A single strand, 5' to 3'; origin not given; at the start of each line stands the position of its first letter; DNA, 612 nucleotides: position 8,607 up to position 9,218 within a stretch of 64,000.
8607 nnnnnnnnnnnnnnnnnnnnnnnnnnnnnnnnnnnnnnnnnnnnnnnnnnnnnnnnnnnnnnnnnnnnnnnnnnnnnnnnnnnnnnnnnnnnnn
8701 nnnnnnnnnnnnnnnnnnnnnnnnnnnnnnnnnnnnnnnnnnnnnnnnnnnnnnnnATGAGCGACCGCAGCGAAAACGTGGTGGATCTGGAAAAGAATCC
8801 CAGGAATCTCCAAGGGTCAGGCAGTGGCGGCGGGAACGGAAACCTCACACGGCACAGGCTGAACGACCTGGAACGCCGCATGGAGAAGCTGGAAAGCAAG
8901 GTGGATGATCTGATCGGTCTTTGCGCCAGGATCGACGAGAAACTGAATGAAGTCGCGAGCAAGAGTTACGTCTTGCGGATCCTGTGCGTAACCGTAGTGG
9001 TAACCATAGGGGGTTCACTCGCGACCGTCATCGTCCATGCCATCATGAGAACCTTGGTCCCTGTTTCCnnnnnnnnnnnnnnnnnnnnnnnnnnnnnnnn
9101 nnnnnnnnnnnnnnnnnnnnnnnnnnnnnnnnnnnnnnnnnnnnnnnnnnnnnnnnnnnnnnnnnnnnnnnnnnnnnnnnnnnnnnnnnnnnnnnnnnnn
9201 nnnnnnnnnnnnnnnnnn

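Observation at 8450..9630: Low-GC islet (about 56% against about 70%) encoding three small proteins, two of them membrane-anchored coiled coils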

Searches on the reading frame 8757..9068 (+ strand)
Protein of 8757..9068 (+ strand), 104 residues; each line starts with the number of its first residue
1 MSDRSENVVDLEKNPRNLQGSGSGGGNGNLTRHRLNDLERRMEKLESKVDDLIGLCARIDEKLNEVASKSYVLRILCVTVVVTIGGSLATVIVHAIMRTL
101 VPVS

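Call 12: search_protein_families(library=pfam, proteins=[window:8757-9068:+], max_evalue=1)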
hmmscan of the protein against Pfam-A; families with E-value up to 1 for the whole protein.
window:8757-9068:+ (104 aa): 5 families
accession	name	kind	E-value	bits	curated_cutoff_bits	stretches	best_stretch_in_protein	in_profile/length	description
PF23991.1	DUF7310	-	0.0073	17.2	40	1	32-67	36-71/83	Coiled-coil region of unknown function (DUF7310)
PF06792.17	UPF0261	-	0.034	14.6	27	1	57-100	74-114/176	Uncharacterised protein family (UPF0261) N-terminal domain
PF08653.15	DASH_Dam1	-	0.11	12.8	26.6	1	34-76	4-46/56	DASH complex subunit Dam1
PF18013.6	Phage_lysozyme2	-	0.2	12.3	28.2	1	14-67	34-89/140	Phage tail lysozyme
PF06825.17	HSBP1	-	0.36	11.2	28.6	1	33-53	27-47/51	Heat shock factor binding protein 1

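Call 13: search_protein_families(library=phrogs, proteins=[window:8757-9068:+], max_evalue=1)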
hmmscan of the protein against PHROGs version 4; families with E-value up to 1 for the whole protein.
window:8757-9068:+ (104 aa): 8 families
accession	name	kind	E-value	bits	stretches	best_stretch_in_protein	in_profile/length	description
phrog_1193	-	other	0.00045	21.1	1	30-97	10-75/76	hemolysin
phrog_6136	-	unknown function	0.011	16.7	1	20-91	27-92/120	-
phrog_16654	-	unknown function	0.015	16.4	1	37-66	27-56/101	-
phrog_6324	-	unknown function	0.018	16.4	1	4-54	6-54/94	-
phrog_5328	-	unknown function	0.045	15.2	1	31-61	63-93/101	-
phrog_11953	-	DNA, RNA and nucleotide metabolism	0.061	14.1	1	32-65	13-46/154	exonuclease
phrog_9583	-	unknown function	0.24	13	1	34-69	61-96/113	-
phrog_3556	-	unknown function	0.26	11.4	1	6-67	146-201/276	-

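Call 14: search_protein_families(library=ncbifam, proteins=[window:8757-9068:+], max_evalue=1)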
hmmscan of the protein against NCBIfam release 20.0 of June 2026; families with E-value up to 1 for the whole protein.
window:8757-9068:+ (104 aa): 1 family
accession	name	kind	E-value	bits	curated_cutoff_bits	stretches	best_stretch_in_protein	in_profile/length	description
NF047515.1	SpiroCoCo_C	equivalog_domain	0.041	13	125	1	34-73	84-123/313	SpiroCoCo family coiled-coil protein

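Call 15: search_protein_families(library=padloc, proteins=[window:8757-9068:+], max_evalue=1)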
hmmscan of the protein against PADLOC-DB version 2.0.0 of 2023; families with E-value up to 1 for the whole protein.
window:8757-9068:+ (104 aa): 0 families

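Call 16: find_encoding_contigs(protein=window:8757-9068:+, flank=10000, max_places=10)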
Protein window:8757-9068:+ (104 aa): no gene with exactly this product is on record in the collection.

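Call 17: find_homologous_proteins(query=window:8757-9068:+, max_evalue=0.01)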
Query window:8757-9068:+ (104 aa): 4 proteins with E <= 0.01 among 6 candidates.
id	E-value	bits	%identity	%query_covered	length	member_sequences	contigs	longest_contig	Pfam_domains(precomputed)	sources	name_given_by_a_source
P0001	3.4e-59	214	100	100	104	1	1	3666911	-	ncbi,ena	-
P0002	2.7e-53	195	89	100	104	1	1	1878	-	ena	-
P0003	1.0e-43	165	81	100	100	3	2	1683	-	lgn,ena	-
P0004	1.8e-24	103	77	71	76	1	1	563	-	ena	-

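Call 18: find_encoding_contigs(protein=P0002, flank=10000)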
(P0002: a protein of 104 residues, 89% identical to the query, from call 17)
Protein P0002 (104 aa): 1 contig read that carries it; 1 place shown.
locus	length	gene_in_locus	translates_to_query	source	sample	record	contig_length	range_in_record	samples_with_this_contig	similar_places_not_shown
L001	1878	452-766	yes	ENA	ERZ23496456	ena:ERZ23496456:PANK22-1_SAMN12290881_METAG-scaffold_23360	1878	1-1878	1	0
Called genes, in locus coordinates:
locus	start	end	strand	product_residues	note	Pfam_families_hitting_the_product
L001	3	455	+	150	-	?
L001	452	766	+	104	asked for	-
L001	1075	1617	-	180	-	-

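Call 19: find_encoding_contigs(protein=P0003, flank=10000)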
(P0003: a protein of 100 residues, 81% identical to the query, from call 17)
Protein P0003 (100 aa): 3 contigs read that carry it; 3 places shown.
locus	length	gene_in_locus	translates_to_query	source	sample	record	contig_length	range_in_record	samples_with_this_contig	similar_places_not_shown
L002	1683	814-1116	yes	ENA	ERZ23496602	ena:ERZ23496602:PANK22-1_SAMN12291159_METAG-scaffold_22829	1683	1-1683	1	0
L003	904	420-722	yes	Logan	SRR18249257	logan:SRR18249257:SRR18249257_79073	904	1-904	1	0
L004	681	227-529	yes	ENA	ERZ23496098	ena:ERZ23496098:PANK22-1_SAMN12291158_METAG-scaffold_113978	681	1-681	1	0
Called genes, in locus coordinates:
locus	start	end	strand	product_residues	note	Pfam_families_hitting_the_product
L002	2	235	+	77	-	?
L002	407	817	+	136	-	-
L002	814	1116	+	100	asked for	-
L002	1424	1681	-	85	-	?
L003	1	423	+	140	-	?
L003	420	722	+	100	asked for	-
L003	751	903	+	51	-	?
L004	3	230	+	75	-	?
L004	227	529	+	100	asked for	-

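Call 20: list_cluster_members(proteins=[P0001, P0002, P0003, P0004])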
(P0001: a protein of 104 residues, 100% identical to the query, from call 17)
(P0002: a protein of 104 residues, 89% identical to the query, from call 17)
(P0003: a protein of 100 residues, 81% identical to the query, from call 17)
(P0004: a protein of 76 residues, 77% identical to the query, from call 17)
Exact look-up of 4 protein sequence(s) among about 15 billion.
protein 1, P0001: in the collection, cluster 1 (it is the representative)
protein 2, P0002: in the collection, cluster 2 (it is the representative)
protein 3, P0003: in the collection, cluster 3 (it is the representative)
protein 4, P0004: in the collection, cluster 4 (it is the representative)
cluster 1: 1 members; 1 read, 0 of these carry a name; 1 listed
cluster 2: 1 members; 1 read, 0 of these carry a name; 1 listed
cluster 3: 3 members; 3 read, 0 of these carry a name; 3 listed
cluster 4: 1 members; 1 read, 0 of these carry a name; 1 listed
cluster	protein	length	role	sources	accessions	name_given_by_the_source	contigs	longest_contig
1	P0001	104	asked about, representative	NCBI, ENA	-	-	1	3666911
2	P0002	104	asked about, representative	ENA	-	-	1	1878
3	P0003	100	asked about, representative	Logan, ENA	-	-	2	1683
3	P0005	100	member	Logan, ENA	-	-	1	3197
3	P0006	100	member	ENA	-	-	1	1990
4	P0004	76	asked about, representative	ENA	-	-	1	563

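Call 23: find_encoding_contigs(protein=P0005, flank=10000)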
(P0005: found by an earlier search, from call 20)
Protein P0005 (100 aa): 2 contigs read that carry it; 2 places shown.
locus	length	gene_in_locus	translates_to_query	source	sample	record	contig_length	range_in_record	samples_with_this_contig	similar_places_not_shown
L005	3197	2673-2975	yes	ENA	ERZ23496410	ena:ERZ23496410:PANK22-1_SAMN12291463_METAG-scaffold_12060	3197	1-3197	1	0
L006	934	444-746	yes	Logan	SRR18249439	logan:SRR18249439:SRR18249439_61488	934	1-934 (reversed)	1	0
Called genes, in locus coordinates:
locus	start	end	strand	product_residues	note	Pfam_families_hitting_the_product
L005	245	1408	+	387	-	PF13609:Porin_4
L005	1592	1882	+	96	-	-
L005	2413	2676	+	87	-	-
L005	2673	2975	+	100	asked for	-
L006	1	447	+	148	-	?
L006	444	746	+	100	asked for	-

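Call 44: search_dna_similar(query=window:8757-9068:+, collection=phages, mode=protein, max_evalue=10, max_rows=15)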
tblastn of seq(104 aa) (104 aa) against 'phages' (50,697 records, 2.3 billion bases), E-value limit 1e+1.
Records with a match: 22; places in all: 22; records where one place covers at least 80% of the query: 0.
Best place of each record, by identity: <60% 22.
By first word of the organism name: Mycobacterium 20; Enterobacter 1; Shewanella 1.
By host as written in the record: Mycobacterium smegmatis mc2 155 17; Mycobacterium smegmatis mc#155 1; Mycobacterium 1; Mycobacterium sp. 1; Enterobacter cloacae 1; - 1.
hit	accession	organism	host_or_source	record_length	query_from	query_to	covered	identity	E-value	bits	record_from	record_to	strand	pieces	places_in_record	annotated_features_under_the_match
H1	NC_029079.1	Mycobacterium phage Dusk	Mycobacterium smegmatis mc2 155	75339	32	90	57%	36.1%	7e+0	31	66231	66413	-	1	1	UvsX-like recombinase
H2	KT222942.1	Mycobacterium phage Dusk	Mycobacterium smegmatis mc2 155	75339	32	90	57%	36.1%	7e+0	31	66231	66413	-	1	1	RecA-like DNA recombinase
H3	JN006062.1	Mycobacterium phage Rakim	Mycobacterium smegmatis mc2 155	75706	31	86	54%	36.7%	5e+0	31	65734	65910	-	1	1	117: RecA-like DNA recombinase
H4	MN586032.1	Mycobacterium phage Command613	Mycobacterium smegmatis mc2 155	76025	31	86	54%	36.7%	5e+0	31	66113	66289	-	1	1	118: RecA-like DNA recombinase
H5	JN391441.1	Mycobacterium phage Elph10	Mycobacterium smegmatis mc2 155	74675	32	90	57%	34.4%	8e+0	31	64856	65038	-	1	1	114: RecA-like DNA recombinase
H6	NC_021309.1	Mycobacterium phage Phrux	Mycobacterium smegmatis mc2 155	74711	32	90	57%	34.4%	8e+0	31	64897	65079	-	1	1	111: UvsX-like recombinase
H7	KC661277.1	Mycobacterium phage Phrux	Mycobacterium smegmatis mc2 155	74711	32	90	57%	34.4%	8e+0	31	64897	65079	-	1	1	111: RecA-like DNA recombinase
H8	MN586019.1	Mycobacterium phage Stark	Mycobacterium smegmatis mc#155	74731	32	90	57%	34.4%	8e+0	31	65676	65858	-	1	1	115: RecA-like DNA recombinase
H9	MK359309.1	Mycobacterium phage Czyszczon1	Mycobacterium smegmatis mc2 155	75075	32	90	57%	34.4%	8e+0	31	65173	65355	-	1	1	115: RecA-like DNA recombinase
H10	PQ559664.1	Mycobacterium phage AmericanBeauty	Mycobacterium smegmatis mc2 155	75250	32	90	57%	34.4%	8e+0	31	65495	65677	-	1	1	118: RecA-like DNA recombinase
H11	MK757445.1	Mycobacterium phage Lilizi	Mycobacterium smegmatis mc2 155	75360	32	90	57%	34.4%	8e+0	31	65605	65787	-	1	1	115: RecA-like DNA recombinase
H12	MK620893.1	Mycobacterium phage HanKaySha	Mycobacterium smegmatis mc2 155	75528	32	90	57%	34.4%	8e+0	31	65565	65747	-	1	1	115: RecA-like DNA recombinase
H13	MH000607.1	Mycobacterium phage RiverMonster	Mycobacterium smegmatis mc2 155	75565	32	90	57%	34.4%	8e+0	31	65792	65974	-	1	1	114: RecA-like DNA recombinase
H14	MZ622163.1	Mycobacterium phage Filch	Mycobacterium smegmatis mc2 155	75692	32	90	57%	34.4%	8e+0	31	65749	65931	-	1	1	118: RecA-like DNA recombinase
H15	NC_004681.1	Mycobacterium phage Cjw1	Mycobacterium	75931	32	90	57%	34.4%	8e+0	31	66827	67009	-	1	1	UvsX-like recombinase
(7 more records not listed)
